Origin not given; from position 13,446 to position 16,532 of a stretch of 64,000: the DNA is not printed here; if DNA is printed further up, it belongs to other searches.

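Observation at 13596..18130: Phosphoketolase fused to a C-terminal CoA-binding domain, translationally coupled to an AMP-forming acetyl-CoA synthetase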

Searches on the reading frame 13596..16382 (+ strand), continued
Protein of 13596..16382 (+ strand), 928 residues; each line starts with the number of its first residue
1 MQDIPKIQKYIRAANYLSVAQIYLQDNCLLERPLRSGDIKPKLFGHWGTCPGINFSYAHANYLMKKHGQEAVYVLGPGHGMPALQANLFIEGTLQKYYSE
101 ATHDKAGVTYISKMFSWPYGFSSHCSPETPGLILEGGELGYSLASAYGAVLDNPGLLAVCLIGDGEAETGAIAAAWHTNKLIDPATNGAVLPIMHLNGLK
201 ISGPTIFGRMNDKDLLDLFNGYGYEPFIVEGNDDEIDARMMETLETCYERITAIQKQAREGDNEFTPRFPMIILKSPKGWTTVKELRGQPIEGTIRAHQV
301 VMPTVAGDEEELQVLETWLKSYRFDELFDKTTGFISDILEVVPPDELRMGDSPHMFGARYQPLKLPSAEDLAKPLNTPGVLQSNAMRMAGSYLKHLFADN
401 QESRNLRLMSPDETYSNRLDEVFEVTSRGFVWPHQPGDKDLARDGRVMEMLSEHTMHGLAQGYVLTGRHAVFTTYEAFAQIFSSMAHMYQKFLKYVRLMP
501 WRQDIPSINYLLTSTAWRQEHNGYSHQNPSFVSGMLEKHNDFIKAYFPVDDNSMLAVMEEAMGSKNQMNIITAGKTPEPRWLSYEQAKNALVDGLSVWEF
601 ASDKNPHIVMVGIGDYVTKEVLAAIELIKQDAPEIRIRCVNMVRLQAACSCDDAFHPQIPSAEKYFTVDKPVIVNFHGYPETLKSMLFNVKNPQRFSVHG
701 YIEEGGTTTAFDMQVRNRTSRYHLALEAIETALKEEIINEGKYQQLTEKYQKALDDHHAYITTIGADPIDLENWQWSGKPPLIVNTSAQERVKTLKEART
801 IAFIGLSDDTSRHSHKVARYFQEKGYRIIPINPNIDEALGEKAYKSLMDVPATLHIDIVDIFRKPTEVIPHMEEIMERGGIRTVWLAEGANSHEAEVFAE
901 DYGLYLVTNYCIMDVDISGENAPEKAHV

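Call 39: list_cluster_members(proteins=[P0001, P0004, P0014, P0021, P0058, P0071, P0086, P0106, P0111, P0120])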
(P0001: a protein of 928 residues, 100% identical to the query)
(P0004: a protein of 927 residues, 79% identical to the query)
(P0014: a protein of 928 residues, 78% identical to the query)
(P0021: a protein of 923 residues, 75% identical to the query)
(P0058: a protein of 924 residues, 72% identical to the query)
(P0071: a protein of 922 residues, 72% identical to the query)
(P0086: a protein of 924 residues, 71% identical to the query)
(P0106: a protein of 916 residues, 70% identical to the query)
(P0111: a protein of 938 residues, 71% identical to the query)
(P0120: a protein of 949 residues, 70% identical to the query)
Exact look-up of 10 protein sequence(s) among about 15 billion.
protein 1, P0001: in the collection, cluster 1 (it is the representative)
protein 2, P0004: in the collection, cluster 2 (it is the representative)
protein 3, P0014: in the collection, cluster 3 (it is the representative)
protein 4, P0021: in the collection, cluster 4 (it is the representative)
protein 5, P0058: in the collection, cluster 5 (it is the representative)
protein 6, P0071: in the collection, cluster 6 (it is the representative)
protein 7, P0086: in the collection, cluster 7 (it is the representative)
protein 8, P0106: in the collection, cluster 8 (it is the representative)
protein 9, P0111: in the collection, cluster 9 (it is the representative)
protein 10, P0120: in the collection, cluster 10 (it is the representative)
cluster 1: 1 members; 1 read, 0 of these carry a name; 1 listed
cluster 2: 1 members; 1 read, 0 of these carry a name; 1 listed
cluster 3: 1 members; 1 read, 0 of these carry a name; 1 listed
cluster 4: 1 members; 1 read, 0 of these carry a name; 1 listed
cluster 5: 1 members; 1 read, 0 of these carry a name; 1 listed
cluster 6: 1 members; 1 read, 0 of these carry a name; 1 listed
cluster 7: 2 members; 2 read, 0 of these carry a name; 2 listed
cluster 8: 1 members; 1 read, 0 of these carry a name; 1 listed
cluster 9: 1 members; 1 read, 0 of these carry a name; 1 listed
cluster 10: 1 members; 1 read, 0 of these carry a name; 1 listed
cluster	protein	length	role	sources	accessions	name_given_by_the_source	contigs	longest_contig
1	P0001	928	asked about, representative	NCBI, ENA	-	-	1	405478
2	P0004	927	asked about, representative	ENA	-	-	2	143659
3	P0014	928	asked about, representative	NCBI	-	-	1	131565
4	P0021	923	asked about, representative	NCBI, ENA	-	-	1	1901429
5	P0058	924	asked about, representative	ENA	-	-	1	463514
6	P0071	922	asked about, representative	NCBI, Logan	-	-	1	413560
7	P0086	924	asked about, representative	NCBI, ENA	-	-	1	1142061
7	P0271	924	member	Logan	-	-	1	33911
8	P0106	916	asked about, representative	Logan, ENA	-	-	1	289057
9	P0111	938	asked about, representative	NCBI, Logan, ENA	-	-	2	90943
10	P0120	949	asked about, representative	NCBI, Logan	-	-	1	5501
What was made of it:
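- Tried and rejected: list_cluster_members: gave no taxon names (call 39).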

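Call 40: predict_structure(alignment_id=A1)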
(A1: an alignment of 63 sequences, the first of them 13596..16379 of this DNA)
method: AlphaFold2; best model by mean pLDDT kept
length: 928 residues; sequences in the alignment: 63
mean_pLDDT: 80.4   pTM: 0.81
mean pLDDT of the five models: 80.4, 79.0, 78.6, 78.1, 73.0
residues with pLDDT >= 90: 302; 70-90: 438; 50-70: 149; < 50: 39
segments of 3 or more residues with pLDDT < 50: 123-127, 130-140, 516-524, 920-928
pLDDT, mean of each block of 10 residues (from residue 1): 90 90 85 88 63 89 94 72 83 83 90 67 49 45 64 85 67 75 82 76 66 91 91 86 96 90 78 82 76 59 76 88 92 93 89 68 89 84 86 92 81 60 75 62 65 67 78 66 66 69 81 59 55 80 90 95 90 82 93 92 94 90 93 95 89 79 87 93 89 91 63 79 96 94 96 89 75 66 58 77 91 90 91 91 92 85 88 84 80 81 77 68 38
secondary structure, 60 per line:
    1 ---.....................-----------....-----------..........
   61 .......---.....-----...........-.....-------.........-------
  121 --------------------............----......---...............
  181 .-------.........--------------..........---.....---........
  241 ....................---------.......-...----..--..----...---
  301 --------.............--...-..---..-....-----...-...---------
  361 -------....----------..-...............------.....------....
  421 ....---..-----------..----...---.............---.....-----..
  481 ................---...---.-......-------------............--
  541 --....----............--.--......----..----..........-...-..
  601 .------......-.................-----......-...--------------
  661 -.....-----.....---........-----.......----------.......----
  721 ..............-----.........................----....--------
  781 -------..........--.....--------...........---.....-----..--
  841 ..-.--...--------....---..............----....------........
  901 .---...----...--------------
elements in order (helices of 4 or more, strands of 3 or more residues): H4-23 H51-67 E71-75 H81-91 H93-97 H105-113 H141-152 E157-162 H166-181 E189-197 H212-221 E225-229 H233-260 E270-276 H309-321 H336-339 H368-371 H385-399 E406-410 H417-424 E447-449 H453-465 E469-473 H479-496 E508-513 H527-538 E543-546 H551-562 E568-573 H584-593 E595-597 E608-613 H615-631 E637-642 E644-646 H662-666 E672-676 H680-687 E696-699 H710-716 H721-734 H740-764 H769-772 H788-797 E800-804 H813-823 E827-831 E858-861 H865-878 E883-886 H893-901 E905-907
